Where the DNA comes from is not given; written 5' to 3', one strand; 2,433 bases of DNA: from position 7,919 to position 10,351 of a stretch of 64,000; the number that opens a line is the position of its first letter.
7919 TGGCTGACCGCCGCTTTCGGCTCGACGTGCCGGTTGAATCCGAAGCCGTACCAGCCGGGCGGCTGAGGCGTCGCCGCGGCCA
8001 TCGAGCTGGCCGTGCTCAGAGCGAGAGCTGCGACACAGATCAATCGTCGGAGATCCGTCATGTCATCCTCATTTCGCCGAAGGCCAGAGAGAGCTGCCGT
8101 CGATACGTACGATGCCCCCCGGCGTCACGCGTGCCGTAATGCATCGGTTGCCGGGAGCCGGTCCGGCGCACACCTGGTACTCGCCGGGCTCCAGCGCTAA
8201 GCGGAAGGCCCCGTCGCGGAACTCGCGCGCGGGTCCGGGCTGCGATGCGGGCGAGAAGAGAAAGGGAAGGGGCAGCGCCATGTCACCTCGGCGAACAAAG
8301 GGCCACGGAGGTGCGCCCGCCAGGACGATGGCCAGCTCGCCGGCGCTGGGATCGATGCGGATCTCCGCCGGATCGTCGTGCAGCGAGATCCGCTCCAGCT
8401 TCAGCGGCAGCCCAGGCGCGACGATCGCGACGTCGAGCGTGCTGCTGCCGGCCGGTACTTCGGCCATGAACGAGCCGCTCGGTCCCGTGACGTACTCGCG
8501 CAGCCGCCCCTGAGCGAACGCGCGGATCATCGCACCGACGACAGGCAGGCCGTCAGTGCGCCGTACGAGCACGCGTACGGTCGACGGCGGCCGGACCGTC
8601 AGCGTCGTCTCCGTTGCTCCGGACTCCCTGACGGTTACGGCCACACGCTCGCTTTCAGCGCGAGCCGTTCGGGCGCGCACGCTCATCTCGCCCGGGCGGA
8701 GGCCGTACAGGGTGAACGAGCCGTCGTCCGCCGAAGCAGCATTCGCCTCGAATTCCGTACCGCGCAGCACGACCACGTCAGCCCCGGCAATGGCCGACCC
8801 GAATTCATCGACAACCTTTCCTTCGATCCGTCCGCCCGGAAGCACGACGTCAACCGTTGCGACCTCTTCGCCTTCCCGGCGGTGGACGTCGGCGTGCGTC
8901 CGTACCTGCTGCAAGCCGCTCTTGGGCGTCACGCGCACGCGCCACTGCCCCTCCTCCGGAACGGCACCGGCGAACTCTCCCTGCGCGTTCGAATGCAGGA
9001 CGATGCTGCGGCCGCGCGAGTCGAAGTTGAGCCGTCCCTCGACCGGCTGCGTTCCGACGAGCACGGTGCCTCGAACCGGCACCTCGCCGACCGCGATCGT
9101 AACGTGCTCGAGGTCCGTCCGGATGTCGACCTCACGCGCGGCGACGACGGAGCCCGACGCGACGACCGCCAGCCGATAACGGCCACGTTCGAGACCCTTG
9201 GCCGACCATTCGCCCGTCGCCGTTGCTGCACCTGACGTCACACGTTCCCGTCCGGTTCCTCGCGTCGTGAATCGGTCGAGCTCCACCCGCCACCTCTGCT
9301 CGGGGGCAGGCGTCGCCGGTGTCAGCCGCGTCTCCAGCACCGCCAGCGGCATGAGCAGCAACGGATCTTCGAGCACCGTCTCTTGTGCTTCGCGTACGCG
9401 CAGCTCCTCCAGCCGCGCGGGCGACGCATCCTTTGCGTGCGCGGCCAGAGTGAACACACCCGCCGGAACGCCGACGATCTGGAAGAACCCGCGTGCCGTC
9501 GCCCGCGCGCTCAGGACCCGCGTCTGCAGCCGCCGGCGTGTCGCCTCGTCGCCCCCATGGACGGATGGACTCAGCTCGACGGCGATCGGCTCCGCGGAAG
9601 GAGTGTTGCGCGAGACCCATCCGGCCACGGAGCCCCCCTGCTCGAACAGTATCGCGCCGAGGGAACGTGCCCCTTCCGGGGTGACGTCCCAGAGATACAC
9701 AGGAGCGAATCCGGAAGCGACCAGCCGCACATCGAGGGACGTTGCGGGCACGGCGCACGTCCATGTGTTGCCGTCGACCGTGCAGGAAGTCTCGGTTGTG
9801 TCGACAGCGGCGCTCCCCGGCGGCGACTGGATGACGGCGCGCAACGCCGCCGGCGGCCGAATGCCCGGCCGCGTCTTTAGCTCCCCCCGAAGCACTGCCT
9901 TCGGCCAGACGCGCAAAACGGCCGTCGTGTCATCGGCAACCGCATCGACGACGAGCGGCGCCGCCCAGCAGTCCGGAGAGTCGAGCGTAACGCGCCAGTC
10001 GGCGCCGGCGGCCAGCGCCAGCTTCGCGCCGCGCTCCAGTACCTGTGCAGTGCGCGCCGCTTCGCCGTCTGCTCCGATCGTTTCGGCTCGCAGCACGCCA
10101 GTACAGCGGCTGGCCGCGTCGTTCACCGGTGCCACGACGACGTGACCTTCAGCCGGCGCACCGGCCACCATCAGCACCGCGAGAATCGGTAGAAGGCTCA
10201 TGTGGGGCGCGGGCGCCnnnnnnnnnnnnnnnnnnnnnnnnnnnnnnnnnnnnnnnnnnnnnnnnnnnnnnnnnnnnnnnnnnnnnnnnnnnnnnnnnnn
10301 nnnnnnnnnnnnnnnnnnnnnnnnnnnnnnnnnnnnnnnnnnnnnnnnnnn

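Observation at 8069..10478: A Cys-rich secreted mini-protein is co-operonic with a giant multi-CarboxypepD_reg protein and a PDZ protein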

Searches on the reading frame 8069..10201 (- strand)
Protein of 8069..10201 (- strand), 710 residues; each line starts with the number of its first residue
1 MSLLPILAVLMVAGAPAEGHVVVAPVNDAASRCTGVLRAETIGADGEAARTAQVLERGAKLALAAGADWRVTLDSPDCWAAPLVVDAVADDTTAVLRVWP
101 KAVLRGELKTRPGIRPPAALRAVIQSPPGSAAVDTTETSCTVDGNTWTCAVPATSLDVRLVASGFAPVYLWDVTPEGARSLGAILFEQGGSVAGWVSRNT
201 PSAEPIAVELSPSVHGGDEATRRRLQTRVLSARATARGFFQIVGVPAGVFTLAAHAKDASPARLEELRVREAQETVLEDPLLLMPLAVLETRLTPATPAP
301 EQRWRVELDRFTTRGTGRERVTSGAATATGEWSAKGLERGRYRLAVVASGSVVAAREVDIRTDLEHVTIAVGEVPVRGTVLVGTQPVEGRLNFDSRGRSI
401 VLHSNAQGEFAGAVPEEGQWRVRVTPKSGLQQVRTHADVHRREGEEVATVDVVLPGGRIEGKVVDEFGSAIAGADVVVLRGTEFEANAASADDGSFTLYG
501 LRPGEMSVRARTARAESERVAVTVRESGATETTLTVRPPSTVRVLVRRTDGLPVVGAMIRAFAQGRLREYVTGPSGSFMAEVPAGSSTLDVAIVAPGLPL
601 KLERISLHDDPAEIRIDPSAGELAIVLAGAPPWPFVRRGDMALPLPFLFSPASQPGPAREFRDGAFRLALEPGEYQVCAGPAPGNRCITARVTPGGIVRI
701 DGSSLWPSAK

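Call 3: search_protein_families(library=pfam, proteins=[window:8069-10201:-], max_evalue=0.1)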
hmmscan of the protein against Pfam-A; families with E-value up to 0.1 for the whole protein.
window:8069-10201:- (710 aa): 7 families
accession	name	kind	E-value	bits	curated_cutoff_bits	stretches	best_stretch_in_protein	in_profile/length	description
PF13620.12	CarboxypepD_reg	-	2.4e-29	101.9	32.3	3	459-536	2-81/82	Carboxypeptidase regulatory-like domain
PF13715.12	CarbopepD_reg_2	-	1.5e-08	35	32.2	1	459-535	1-75/88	CarboxypepD_reg-like domain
PF07210.18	DUF1416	-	2.7e-05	24.4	23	1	458-536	21-97/97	Protein of unknown function (DUF1416)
PF09430.16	EMC7_beta-sandw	-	2.8e-05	24.7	26.6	1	471-531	7-66/122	ER membrane protein complex subunit 7, beta-sandwich domain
PF14686.12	fn3_3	-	0.025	14.8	24.4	0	326-360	31-67/75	Polysaccharide lyase family 4, domain II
PF17802.7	SpaA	-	0.039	14.5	23.1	0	459-528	3-80/91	Prealbumin-like fold domain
PF24421.1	Ig_J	-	0.068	13.7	29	0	310-349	46-85/104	Tip attachment protein J, Ig-like domain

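Call 8: find_homologous_proteins(query=window:8069-10201:-, max_evalue=0.00001)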
Query window:8069-10201:- (710 aa): 20 proteins with E <= 0.00001 among 8000 candidates.
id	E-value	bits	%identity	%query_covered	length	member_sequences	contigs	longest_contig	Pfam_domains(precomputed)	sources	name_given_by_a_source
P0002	0.0e+0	1541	100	100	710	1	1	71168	PF13715.13,PF13620.13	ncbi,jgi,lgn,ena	ncbi:MAG TPA: carboxypeptidase-like regulatory domain-containing protein [Thermoanaerobaculia bacter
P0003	2.1e-269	914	81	73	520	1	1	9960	PF13715.13,PF07210.19,PF13620.13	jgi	jgi:hypothetical protein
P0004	2.1e-231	788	56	95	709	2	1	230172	PF13715.13,PF13620.13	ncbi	ncbi:MAG TPA: carboxypeptidase-like regulatory domain-containing protein [Thermoanaerobaculia bacter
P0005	1.8e-124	435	42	84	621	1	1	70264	PF13715.13,PF14686.13,PF13620.13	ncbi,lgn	ncbi:MAG TPA: carboxypeptidase-like regulatory domain-containing protein [Thermoanaerobaculia bacter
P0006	1.6e-101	359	36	97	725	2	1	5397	PF13620.13,PF17210.10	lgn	-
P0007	1.7e-100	356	35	96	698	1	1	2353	PF10670.16,PF13715.13,PF13620.13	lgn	-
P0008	1.5e-97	346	36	89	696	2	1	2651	PF10670.16,PF13715.13,PF13620.13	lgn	-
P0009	4.6e-94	334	37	79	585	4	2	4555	PF10670.16,PF13715.13,PF14686.13,PF07210.19,PF17802.8,PF13620.13,PF17210.10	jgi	-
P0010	4.3e-72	262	32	89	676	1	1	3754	PF13715.13,PF13620.13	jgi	jgi:hypothetical protein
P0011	6.7e-60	221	30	95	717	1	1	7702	PF10670.16,PF13715.13,PF17802.8,PF13620.13,PF22904.4,PF17210.10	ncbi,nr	ncbi:MAG TPA: carboxypeptidase-like regulatory domain-containing protein [Thermoanaerobaculia bacter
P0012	2.9e-54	203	29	97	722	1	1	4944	PF13715.13,PF13620.13,PF17210.10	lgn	-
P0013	2.2e-49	187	27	86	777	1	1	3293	PF13715.13,PF13620.13,PF22904.4,PF17210.10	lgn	-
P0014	2.1e-44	170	30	85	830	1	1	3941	PF13620.13,PF09430.17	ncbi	-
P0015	8.9e-37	145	29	72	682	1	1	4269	PF10670.16,PF13620.13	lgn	-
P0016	2.7e-31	127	28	78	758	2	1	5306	PF13715.13,PF13620.13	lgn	-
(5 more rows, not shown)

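Call 9: find_encoding_contigs(protein=P0004, flank=6000, max_places=2)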
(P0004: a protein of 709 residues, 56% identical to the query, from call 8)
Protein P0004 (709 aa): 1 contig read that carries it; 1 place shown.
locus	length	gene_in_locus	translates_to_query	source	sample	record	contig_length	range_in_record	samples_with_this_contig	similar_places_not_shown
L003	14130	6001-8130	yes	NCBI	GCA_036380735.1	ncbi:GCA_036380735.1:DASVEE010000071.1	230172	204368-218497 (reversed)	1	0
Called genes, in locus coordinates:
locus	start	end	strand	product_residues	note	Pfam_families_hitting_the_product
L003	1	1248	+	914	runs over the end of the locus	PF00069:Pkinase, PF24389:ORC-CDC6-like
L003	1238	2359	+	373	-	-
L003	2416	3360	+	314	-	PF02511:Thy1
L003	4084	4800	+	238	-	-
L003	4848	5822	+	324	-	PF26745:SPM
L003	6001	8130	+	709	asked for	PF13715:CarbopepD_reg_2 (faint), PF13620:CarboxypepD_reg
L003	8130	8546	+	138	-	PF00595:PDZ, PF13180:PDZ_2, PF17820:PDZ_6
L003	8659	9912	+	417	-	PF00012:HSP70, PF06723:MreB_Mbl (weak)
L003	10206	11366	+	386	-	-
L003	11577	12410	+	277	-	PF13085:Fer2_3 (weak), PF00111:Fer2, PF01799:Fer2_2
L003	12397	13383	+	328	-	PF00941:FAD_binding_5, PF03450:CO_deh_flav_C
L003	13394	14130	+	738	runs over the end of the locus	PF01315:Ald_Xan_dh_C, PF02738:MoCoBD_1, PF20256:MoCoBD_2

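Call 10: find_encoding_contigs(protein=P0005, flank=6000, max_places=2)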
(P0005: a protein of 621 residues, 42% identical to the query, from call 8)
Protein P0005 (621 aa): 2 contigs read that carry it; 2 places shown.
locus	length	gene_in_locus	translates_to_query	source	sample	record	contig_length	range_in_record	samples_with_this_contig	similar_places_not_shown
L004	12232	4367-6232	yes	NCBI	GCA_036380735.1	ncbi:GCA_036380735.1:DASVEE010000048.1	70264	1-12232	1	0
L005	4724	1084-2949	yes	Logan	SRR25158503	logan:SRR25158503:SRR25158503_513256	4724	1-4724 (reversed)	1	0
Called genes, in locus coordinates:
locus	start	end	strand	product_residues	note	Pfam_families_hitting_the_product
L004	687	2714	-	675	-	-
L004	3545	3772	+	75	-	-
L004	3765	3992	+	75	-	PF07927:HicA_toxin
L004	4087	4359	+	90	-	-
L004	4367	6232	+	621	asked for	PF14686:fn3_3 (faint), PF13620:CarboxypepD_reg (weak), PF13715:CarbopepD_reg_2 (faint), PF13620:CarboxypepD_reg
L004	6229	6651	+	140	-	PF13180:PDZ_2, PF17820:PDZ_6 (weak)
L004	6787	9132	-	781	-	-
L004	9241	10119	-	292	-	PF00069:Pkinase, PF01636:APH (faint), PF07714:PK_Tyr_Ser-Thr, PF03109:ABC1 (faint)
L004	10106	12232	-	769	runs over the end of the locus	-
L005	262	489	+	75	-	-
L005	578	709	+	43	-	PF07927:HicA_toxin (weak)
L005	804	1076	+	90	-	-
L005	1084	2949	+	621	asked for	PF14686:fn3_3 (faint), PF13620:CarboxypepD_reg (weak), PF13715:CarbopepD_reg_2 (faint), PF13620:CarboxypepD_reg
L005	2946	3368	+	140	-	PF13180:PDZ_2, PF17820:PDZ_6 (weak)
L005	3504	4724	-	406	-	?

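Call 11: find_encoding_contigs(protein=P0003, flank=6000, max_places=2)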
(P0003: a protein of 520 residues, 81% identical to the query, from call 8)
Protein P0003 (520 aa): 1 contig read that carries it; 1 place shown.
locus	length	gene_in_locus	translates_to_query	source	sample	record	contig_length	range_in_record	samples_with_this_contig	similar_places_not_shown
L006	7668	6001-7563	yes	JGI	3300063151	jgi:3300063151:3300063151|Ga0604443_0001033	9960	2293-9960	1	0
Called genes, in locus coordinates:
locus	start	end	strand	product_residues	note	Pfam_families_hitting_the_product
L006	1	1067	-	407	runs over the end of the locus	PF00264:Tyrosinase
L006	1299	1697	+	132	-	PF12098:DUF3574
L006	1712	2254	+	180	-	PF14317:YcxB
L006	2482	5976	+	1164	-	PF00082:Peptidase_S8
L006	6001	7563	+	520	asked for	PF13715:CarbopepD_reg_2 (faint), PF07210:DUF1416 (faint), PF13620:CarboxypepD_reg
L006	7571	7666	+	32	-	?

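Call 25: search_protein_families(library=ncbifam, proteins=[window:8069-10201:-], max_evalue=0.1)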
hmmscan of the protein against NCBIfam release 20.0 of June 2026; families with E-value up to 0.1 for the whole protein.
window:8069-10201:- (710 aa): 3 families
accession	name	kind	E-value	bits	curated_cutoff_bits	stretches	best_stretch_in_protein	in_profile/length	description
NF052345.1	S_layer_anammox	exception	1.3e-11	42.7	1400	2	133-364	1260-1476/1596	Kustd1514 family S-layer glycoprotein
NF040788.1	S-lay_SlaB_Mtsph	equivalog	0.0024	16.8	700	1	522-597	102-174/416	S-layer protein SlaB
NF045619.1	adhes_GNV_Cterm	subfamily_domain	0.046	12.9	180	0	330-383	62-117/458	BapA/Bap/LapF family large adhesin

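Call 29: find_related_loci(query=A3, collection=genome_contigs, flank=4000)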
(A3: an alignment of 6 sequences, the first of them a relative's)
Query A3 (710 aa) in genome_contigs; peptide patterns used: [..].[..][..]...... (x = any residue, [..] = any of these).
37 stretches matched a pattern; 7 encode a relative of the query (tblastn E <= 1e-3); 7 distinct loci.
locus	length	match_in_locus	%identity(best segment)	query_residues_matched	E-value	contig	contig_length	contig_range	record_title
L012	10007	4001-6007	56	33-707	0e+0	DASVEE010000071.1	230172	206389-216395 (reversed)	MAG TPA_asm: Thermoanaerobaculia bacterium isolate SMAG_U2052 k141_1183819, whole genome shotgun sequence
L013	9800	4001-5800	42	100-696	9e-128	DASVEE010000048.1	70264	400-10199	MAG TPA_asm: Thermoanaerobaculia bacterium isolate SMAG_U2052 k141_1714093, whole genome shotgun sequence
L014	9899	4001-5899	32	61-696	2e-63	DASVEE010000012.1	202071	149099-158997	MAG TPA_asm: Thermoanaerobaculia bacterium isolate SMAG_U2052 k141_22139, whole genome shotgun sequence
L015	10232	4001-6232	31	6-694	2e-61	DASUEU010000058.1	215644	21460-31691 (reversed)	MAG TPA_asm: Thermoanaerobaculia bacterium isolate SMAG_U1361 k141_288577, whole genome shotgun sequence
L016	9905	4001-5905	29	59-695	1e-51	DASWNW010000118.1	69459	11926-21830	MAG TPA_asm: Thermoanaerobaculia bacterium isolate SMAG_U3424 k141_256334, whole genome shotgun sequence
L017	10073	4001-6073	29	12-678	2e-45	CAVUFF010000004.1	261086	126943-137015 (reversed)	MAG: uncultured Acidobacteriota bacterium isolate MFD04944.bin.3.170 genome assembly, contig: contig_32275, whole genome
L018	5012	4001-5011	30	69-417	9e-36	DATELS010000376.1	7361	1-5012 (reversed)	MAG TPA_asm: Thermoanaerobaculia bacterium isolate SMAG_U8922 k141_396289, whole genome shotgun sequence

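Call 40: search_solved_structures(query=A3, max_evalue=0.01)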
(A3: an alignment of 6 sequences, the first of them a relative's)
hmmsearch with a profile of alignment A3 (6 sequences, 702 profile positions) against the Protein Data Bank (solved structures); distinct sequences matched with E-value up to 0.01: 4.
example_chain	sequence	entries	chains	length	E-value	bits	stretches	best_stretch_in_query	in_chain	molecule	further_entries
4oq1_A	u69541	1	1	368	1.3e-05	26.8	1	342-535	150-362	Cell wall surface anchor family protein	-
9c7v_B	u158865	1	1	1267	2.2e-05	26.1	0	465-570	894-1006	BOS complex subunit NOMO2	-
4u3s_B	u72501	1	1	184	0.0036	18.7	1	176-266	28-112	Cellulosomal scaffoldin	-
4wi0_B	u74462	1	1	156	0.0062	17.9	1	209-266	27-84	Cellulosomal scaffoldin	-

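Call 44: search_protein_families(library=padloc, proteins=[window:8069-10201:-], max_evalue=0.01)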
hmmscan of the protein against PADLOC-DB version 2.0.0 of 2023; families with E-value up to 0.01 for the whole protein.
window:8069-10201:- (710 aa): 0 families

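Call 53: search_protein_families(library=pfam, proteins=[L016:1860-3473:+, L015:1880-3394:+, L017:1787-3919:+, L003:4848-5819:+, L003:4084-4797:+], max_evalue=0.01)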
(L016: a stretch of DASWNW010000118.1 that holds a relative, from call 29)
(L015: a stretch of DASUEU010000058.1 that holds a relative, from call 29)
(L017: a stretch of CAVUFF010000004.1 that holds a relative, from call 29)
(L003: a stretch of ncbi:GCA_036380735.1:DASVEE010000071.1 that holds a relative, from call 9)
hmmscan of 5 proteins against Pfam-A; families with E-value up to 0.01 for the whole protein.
L016:1860-3473:+ (538 aa): 1 family
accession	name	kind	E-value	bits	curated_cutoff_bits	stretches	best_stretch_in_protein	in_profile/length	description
PF00082.27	Peptidase_S8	-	6.5e-39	134.4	21.8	1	193-525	3-287/288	Subtilase family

L015:1880-3394:+ (505 aa): 2 families
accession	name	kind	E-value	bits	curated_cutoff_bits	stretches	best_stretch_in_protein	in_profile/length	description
PF00657.28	Lipase_GDSL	-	6.5e-13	49.7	23.6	1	59-403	1-208/208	GDSL-like Lipase/Acylhydrolase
PF13472.12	Lipase_GDSL_2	-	4.4e-11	44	32.9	2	326-397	120-177/178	GDSL-like Lipase/Acylhydrolase family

L017:1787-3919:+ (711 aa): 0 families

L003:4848-5819:+ (324 aa): 0 families

L003:4084-4797:+ (238 aa): 0 families

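Call 54: predict_structure(alignment_id=A2)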
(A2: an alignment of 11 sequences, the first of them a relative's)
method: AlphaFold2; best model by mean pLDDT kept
length: 710 residues; sequences in the alignment: 11
mean_pLDDT: 86.2   pTM: 0.74
mean pLDDT of the five models: 86.2, 84.2, 83.8, 83.1, 81.4
residues with pLDDT >= 90: 373; 70-90: 262; 50-70: 54; < 50: 21
segments of 3 or more residues with pLDDT < 50: 1-15, 653-655
pLDDT, mean of each block of 10 residues (from residue 1): 39 53 73 84 67 76 82 89 77 82 92 89 89 86 92 92 91 77 88 93 92 72 76 93 89 93 88 89 95 84 86 66 93 94 90 91 92 92 92 92 96 92 91 92 90 92 95 93 89 93 93 89 87 92 92 89 84 89 87 91 85 91 85 87 87 59 88 94 87 94 74
secondary structure, 60 per line:
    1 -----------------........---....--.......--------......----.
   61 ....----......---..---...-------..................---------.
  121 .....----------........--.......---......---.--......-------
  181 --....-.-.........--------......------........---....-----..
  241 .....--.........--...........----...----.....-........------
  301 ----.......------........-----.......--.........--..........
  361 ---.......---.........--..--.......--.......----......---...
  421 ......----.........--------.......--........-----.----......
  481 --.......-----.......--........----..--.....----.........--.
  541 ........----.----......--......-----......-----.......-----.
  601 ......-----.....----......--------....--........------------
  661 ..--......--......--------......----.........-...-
elements in order (helices of 4 or more, strands of 3 or more residues): E18-25 H29-32 E35-41 E50-55 E60-64 E69-74 E83-85 E93-110 E120-125 E136-143 E146-152 E156-161 E168-173 E183-186 E190-198 E207-212 H219-226 E230-233 E239-245 E248-256 E259-269 E274-276 E281-285 E287-294 E305-311 E318-325 E331-337 E340-348 E351-360 E364-370 E374-382 E389-395 E398-404 E409-414 E418-426 E431-439 E448-454 E457-464 E475-480 E483-489 E495-501 E504-511 E520-524 E529-537 E540-548 E558-563 E566-571 E577-582 E588-594 E600-606 E612-616 E621-626 E635-638 E641-644 H645-648 E665-670 E673-678 E687-692 E697-701 H702-705

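Call 56: find_related_loci(query=A3, collection=metagenome_contigs, flank=3000)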
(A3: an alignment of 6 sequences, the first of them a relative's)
Query A3 (710 aa) in metagenome_contigs; peptide patterns used: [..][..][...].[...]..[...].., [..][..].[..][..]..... (x = any residue, [..] = any of these).
297 stretches matched a pattern; 16 encode a relative of the query (tblastn E <= 1e-3); 16 distinct loci.
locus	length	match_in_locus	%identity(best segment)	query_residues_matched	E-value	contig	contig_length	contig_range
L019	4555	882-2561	37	1-562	2e-96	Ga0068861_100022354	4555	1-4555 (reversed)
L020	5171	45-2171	28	7-681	1e-51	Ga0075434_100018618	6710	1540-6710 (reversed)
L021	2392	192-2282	28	36-707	4e-52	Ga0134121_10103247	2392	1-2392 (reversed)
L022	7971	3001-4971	30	61-698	3e-49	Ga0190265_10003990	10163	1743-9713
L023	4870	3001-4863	29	7-601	7e-49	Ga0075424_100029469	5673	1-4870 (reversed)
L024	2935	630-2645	30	35-681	2e-47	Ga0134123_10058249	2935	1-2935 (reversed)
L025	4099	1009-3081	28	43-695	5e-47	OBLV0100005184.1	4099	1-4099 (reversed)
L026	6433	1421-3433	28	35-681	4e-46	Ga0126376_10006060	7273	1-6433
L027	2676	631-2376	29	61-627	1e-45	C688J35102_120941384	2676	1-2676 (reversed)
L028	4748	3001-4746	28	61-627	5e-42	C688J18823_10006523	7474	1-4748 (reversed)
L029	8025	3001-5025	27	59-705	4e-41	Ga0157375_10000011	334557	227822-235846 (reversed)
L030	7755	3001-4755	26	60-627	1e-40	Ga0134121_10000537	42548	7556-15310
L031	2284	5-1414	28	167-627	1e-30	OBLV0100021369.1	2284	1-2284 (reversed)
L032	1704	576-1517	30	12-314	2e-25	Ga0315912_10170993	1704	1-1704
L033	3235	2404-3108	31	61-283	1e-23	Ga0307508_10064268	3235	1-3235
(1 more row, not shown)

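Call 85: find_encoding_contigs(protein=P0006, flank=3000, max_places=1)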
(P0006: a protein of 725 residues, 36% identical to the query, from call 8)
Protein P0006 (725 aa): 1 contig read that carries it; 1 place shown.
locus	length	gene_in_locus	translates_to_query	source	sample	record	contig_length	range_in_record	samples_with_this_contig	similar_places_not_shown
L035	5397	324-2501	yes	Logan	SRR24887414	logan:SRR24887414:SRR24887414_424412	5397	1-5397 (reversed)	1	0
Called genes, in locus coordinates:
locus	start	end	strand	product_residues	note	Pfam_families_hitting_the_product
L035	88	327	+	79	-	-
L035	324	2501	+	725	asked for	PF13620:CarboxypepD_reg (weak), PF17210:SdrD_B (faint), PF13620:CarboxypepD_reg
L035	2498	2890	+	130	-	PF00595:PDZ (weak), PF13180:PDZ_2, PF17820:PDZ_6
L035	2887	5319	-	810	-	PF03739:LptF_LptG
